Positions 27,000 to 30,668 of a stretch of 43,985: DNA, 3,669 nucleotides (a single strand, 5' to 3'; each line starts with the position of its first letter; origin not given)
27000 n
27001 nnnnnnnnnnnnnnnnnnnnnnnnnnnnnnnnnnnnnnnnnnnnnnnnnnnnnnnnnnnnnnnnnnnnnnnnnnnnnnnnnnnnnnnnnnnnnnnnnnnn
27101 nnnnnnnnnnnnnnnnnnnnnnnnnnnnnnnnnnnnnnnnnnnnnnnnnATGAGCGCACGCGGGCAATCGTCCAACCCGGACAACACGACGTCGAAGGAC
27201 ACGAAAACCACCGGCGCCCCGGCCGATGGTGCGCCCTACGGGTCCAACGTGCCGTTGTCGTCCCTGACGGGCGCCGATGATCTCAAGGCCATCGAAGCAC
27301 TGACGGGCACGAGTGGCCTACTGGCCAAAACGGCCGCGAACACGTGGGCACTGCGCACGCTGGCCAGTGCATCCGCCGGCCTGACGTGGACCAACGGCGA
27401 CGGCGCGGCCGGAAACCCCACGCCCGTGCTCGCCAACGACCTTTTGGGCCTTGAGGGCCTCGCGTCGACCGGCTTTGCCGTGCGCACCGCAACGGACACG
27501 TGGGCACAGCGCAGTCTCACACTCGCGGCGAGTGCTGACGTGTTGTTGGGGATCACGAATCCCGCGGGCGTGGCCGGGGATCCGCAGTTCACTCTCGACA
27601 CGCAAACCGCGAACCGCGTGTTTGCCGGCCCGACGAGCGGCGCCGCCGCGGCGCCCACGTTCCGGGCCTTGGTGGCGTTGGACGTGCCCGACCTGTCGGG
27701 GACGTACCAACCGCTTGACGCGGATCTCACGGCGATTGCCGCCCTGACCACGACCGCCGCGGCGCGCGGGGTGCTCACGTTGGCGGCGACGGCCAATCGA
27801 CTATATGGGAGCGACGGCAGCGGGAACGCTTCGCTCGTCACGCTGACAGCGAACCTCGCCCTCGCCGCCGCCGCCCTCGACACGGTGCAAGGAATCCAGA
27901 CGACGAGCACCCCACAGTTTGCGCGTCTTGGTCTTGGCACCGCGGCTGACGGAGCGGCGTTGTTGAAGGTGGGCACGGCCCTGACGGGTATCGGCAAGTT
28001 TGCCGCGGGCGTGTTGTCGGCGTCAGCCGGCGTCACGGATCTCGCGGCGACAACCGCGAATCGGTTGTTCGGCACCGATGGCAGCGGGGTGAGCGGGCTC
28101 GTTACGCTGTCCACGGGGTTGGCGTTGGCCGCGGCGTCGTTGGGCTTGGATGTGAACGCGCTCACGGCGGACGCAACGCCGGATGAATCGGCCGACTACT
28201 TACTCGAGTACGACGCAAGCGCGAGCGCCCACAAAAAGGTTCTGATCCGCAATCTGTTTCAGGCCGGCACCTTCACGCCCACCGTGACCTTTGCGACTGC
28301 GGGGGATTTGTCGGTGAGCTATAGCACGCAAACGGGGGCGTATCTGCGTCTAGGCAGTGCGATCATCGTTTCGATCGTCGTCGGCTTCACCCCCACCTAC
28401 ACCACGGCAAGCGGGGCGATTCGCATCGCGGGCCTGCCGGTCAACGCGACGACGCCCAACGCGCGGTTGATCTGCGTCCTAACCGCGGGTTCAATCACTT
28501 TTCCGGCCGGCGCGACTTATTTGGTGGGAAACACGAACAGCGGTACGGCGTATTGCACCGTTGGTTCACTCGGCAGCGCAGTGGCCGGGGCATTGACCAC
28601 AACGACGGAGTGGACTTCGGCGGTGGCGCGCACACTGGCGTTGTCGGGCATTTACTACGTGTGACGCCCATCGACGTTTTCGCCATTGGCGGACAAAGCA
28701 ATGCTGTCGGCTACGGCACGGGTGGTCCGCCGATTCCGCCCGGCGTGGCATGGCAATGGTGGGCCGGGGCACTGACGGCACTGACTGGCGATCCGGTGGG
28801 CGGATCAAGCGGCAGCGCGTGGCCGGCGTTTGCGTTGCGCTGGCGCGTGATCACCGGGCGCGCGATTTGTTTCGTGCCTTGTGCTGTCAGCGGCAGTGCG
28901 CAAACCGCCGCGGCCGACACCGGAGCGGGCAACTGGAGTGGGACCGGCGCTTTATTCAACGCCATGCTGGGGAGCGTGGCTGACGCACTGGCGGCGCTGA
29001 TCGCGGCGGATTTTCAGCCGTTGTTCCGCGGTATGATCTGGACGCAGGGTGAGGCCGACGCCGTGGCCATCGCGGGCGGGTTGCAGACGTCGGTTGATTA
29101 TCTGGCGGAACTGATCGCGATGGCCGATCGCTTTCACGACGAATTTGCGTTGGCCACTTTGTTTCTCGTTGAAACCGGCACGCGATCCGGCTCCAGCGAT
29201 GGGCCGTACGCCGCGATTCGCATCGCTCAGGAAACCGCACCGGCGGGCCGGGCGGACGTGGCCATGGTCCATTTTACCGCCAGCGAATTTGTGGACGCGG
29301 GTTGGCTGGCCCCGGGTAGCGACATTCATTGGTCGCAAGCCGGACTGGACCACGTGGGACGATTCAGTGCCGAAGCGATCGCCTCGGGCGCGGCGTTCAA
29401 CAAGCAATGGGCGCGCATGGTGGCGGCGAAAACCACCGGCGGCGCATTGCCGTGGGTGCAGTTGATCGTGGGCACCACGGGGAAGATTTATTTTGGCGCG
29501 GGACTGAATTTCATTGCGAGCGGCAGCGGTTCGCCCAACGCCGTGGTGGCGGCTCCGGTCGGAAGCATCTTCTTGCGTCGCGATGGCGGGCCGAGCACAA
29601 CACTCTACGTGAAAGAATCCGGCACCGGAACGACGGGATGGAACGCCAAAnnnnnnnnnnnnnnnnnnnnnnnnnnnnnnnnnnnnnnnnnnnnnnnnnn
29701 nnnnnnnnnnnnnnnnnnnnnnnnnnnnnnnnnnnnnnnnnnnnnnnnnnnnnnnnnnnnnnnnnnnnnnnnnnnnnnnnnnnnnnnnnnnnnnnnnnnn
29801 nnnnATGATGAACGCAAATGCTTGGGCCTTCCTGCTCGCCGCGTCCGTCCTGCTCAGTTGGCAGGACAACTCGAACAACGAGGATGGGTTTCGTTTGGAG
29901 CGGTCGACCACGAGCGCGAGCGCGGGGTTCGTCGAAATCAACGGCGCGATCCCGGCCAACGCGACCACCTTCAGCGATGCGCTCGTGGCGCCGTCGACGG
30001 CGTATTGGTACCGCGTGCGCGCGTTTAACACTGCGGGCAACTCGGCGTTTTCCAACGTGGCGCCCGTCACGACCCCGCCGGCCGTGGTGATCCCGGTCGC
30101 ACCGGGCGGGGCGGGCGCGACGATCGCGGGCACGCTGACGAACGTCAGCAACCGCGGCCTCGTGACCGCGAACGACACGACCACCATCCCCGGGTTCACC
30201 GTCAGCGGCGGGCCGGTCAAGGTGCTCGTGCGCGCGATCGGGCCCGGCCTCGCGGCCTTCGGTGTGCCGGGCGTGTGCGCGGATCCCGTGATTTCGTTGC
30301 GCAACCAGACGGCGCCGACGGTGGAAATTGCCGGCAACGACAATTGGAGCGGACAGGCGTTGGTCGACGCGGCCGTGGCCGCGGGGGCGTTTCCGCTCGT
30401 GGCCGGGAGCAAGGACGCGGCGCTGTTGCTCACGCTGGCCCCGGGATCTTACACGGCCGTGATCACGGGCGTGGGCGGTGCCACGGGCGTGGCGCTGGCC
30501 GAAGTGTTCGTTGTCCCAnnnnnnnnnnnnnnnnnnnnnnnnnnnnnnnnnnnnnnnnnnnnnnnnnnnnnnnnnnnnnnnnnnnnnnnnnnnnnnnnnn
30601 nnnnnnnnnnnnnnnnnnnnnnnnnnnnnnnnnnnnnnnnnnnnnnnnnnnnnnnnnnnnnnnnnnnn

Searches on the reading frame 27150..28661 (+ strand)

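Call 40: search_protein_families(library=phrogs, proteins=[window:27150-28661:+], max_evalue=0.001)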
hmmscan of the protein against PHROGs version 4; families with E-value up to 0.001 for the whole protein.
window:27150-28661:+ (504 aa): 1 family
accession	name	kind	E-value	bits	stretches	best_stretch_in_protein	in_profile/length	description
phrog_697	-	head and packaging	1.5e-10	40.1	2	34-91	1477-1534/2079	structural protein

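Call 41: search_protein_families(library=pfam, proteins=[window:27150-28661:+], max_evalue=0.001)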
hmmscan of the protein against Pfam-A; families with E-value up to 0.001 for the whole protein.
window:27150-28661:+ (504 aa): 0 families

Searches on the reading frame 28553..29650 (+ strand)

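Call 89: search_protein_families(library=phrogs, proteins=[window:28553-29650:+], max_evalue=0.001)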
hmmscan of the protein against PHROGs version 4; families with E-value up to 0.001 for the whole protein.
window:28553-29650:+ (366 aa): 1 family
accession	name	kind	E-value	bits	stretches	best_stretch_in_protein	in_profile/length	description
phrog_16355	-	unknown function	0.0003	20.4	1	315-364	752-797/799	-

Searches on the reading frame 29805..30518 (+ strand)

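Call 40: search_protein_families(library=phrogs, proteins=[window:29805-30518:+], max_evalue=0.001)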
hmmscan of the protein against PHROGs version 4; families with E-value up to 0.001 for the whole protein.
window:29805-30518:+ (238 aa): 4 families
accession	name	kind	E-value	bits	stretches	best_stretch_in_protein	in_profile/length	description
phrog_18315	-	unknown function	6.8e-07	28.5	1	12-94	119-201/918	-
phrog_31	-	tail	2.1e-06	26.8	1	15-96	984-1067/1565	central tail fiber J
phrog_6977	-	tail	0.00054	20.5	1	12-95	166-247/284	minor tail protein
phrog_10993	-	head and packaging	0.00062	19.7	1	20-105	290-370/556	Hoc-like head decoration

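Call 41: search_protein_families(library=pfam, proteins=[window:29805-30518:+], max_evalue=0.001)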
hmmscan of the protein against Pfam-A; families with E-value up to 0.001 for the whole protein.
window:29805-30518:+ (238 aa): 1 family
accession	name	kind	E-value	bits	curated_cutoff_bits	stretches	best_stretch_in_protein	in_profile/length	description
PF00041.27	fn3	-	0.00018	22.1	25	1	13-87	14-82/84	Fibronectin type III domain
